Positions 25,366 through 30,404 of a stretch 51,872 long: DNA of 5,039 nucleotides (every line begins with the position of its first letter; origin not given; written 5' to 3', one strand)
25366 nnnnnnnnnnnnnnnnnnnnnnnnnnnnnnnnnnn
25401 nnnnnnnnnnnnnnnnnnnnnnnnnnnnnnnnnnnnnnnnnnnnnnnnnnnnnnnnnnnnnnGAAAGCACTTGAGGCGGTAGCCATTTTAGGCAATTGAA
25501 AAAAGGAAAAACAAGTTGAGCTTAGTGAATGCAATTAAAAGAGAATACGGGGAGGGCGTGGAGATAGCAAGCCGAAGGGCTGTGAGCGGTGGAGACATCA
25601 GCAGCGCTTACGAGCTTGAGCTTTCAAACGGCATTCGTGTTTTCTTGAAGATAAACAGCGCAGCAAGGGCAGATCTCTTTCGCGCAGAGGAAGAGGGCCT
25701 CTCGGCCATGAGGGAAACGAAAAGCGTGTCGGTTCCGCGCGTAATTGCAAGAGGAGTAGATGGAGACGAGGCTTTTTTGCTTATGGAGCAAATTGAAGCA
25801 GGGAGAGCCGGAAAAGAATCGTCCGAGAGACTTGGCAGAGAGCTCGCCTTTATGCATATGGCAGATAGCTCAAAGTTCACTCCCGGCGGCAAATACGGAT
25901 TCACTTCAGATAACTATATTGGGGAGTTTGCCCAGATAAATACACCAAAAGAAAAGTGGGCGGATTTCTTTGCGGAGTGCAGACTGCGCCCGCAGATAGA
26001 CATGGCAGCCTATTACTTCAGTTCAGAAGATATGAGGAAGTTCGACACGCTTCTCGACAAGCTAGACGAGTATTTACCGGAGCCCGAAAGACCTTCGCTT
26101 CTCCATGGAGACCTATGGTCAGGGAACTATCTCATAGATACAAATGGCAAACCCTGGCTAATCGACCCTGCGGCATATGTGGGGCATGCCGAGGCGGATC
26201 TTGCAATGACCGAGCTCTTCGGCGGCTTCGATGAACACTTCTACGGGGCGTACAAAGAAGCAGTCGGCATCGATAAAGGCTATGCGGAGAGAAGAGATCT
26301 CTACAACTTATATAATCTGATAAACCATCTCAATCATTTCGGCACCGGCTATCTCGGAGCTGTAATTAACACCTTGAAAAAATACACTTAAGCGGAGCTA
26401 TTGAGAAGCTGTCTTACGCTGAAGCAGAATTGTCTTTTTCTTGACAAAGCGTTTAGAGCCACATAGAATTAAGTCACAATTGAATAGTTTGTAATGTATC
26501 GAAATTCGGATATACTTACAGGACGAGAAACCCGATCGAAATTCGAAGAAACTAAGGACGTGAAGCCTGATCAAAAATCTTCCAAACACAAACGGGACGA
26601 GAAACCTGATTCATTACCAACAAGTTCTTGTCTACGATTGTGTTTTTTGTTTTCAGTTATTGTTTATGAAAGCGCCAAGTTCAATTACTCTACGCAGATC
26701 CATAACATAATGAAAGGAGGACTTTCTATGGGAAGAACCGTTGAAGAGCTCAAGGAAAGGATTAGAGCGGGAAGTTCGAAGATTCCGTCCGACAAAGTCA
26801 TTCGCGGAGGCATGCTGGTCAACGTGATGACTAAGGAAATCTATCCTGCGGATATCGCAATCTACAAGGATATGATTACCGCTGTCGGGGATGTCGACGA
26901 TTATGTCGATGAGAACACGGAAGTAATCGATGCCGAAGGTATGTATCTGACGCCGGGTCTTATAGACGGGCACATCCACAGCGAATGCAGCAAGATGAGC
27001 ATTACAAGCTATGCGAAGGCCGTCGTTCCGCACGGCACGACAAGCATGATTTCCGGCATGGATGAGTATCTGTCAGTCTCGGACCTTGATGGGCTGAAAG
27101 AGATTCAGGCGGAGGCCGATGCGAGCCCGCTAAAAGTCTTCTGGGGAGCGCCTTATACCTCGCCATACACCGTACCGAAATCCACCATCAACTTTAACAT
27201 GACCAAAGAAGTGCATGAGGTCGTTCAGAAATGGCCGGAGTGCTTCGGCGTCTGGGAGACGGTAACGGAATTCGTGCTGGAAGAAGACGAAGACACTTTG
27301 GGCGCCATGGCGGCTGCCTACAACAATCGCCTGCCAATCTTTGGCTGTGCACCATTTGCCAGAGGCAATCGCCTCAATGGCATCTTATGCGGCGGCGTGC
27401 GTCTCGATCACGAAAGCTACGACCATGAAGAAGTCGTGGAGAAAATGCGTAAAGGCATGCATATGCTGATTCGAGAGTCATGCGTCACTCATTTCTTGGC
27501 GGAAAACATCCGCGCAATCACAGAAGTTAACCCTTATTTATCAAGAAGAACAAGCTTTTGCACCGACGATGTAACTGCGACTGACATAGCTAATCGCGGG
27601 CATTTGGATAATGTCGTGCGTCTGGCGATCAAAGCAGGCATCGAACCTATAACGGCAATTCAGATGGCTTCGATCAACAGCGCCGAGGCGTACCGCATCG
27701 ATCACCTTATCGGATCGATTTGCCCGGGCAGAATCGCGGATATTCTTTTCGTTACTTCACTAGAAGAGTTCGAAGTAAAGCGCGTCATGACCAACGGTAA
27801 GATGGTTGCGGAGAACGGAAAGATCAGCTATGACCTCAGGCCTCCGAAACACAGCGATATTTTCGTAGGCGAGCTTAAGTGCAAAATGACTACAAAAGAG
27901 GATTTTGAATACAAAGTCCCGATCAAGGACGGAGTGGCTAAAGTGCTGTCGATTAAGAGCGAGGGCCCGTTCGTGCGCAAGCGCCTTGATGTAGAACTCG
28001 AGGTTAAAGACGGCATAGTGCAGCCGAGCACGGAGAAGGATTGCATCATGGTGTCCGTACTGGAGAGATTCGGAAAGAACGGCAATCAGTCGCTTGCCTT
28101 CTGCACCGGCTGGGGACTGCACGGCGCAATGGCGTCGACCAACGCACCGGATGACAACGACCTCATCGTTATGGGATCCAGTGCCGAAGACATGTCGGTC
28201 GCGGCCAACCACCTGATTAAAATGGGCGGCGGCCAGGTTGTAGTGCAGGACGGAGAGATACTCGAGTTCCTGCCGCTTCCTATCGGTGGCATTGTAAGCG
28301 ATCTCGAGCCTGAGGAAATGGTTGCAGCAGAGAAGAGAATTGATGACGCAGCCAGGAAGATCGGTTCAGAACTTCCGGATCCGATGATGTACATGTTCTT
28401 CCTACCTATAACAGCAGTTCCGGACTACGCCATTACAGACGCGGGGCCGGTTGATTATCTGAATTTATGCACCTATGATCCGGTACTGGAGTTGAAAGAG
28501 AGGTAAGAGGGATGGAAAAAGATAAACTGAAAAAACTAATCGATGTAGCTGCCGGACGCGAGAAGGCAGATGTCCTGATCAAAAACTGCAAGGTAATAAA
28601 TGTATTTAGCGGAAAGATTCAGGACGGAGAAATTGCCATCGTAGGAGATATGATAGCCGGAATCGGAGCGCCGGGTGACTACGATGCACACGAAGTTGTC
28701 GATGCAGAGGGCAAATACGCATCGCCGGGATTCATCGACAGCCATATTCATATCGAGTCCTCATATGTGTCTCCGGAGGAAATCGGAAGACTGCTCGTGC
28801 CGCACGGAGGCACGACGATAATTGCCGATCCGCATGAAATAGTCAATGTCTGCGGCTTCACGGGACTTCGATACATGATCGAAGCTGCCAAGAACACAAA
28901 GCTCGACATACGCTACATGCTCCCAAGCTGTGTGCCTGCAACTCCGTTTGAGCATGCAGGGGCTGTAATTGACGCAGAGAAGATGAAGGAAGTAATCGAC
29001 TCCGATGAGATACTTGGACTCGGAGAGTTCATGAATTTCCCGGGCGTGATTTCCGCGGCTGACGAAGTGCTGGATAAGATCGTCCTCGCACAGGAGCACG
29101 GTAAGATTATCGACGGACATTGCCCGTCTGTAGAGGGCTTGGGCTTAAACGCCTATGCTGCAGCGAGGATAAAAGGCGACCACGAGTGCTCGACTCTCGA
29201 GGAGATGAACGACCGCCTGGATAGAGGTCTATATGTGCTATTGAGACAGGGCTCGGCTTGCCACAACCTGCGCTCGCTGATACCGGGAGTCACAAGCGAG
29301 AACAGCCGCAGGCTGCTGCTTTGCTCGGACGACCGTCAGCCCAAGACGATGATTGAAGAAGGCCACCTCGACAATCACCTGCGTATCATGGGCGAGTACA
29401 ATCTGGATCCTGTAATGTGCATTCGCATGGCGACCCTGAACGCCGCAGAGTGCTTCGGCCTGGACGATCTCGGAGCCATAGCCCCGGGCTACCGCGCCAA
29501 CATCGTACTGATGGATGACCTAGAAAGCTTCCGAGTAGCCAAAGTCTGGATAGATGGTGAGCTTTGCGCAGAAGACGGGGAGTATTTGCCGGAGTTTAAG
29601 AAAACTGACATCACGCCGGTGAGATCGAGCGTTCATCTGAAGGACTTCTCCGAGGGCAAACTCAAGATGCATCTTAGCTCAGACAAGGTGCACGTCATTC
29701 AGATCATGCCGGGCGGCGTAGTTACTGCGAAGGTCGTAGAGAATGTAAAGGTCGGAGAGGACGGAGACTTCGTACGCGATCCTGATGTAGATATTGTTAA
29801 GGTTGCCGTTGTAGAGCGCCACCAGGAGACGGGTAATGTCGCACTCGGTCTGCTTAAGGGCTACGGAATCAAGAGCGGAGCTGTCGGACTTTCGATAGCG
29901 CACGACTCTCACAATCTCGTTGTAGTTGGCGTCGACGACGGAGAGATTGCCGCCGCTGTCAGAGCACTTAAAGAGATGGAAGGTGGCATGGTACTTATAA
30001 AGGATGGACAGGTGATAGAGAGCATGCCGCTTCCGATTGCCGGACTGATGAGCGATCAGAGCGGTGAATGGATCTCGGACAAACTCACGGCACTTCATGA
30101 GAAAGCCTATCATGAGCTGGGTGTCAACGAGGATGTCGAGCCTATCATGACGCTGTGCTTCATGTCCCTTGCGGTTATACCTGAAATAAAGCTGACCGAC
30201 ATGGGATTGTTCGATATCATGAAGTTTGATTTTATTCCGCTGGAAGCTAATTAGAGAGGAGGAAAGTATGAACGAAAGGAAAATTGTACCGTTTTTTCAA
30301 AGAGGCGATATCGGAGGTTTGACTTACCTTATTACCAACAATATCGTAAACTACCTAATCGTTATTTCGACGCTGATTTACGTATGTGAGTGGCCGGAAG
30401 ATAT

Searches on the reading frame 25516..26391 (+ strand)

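Call 7: search_protein_families(library=pfam, proteins=[window:25516-26391:+])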
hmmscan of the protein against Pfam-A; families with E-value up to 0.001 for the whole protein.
window:25516-26391:+ (291 aa): 2 families
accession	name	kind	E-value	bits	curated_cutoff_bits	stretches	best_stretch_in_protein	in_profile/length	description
PF03881.20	Fructosamin_kin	-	8.4e-83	278.4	22.4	1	5-289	7-284/288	Fructosamine kinase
PF01636.29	APH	-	8.7e-17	62.1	23.2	1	21-261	3-238/239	Phosphotransferase enzyme family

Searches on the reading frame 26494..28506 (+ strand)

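Call 7: search_protein_families(library=pfam, proteins=[window:26494-28506:+])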
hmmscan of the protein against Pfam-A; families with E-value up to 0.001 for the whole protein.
window:26494-28506:+ (670 aa): 3 families
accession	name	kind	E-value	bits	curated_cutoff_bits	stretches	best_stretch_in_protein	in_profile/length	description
PF13382.11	Adenine_deam_C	-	1.1e-50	171.8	27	1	494-655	3-165/169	Adenine deaminase C-terminal domain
PF01979.26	Amidohydro_1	-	1e-21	78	25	1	333-438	226-345/345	Amidohydrolase family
PF07969.17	Amidohydro_3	-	4.9e-09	36.6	29.7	1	143-167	1-27/472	Amidohydrolase family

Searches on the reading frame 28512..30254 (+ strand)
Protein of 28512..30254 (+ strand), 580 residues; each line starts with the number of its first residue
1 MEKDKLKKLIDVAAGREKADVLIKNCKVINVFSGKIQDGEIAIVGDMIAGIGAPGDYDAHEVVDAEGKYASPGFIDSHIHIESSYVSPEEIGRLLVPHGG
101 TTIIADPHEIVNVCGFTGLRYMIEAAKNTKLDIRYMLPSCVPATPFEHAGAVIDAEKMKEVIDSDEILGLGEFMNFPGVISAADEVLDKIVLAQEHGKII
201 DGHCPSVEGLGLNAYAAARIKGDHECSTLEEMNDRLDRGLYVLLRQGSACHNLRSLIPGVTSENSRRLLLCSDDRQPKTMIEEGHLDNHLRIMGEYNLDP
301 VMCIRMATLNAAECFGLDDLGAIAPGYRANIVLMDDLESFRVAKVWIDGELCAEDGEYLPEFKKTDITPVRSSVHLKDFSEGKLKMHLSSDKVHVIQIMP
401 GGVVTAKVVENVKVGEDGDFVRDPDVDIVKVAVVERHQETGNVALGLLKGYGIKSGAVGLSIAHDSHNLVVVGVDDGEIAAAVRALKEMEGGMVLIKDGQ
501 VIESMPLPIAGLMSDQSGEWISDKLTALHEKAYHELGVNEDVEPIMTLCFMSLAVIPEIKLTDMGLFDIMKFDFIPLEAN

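Call 7: search_protein_families(library=pfam, proteins=[window:28512-30254:+])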
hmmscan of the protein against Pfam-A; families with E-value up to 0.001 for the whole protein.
window:28512-30254:+ (580 aa): 3 families
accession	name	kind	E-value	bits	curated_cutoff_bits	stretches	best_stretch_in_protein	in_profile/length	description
PF13382.11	Adenine_deam_C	-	8.9e-62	207.9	27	1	403-572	2-168/169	Adenine deaminase C-terminal domain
PF01979.26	Amidohydro_1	-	2.4e-39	136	25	1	70-351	2-344/345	Amidohydrolase family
PF07969.17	Amidohydro_3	-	5.2e-13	49.7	29.7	2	61-83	1-23/472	Amidohydrolase family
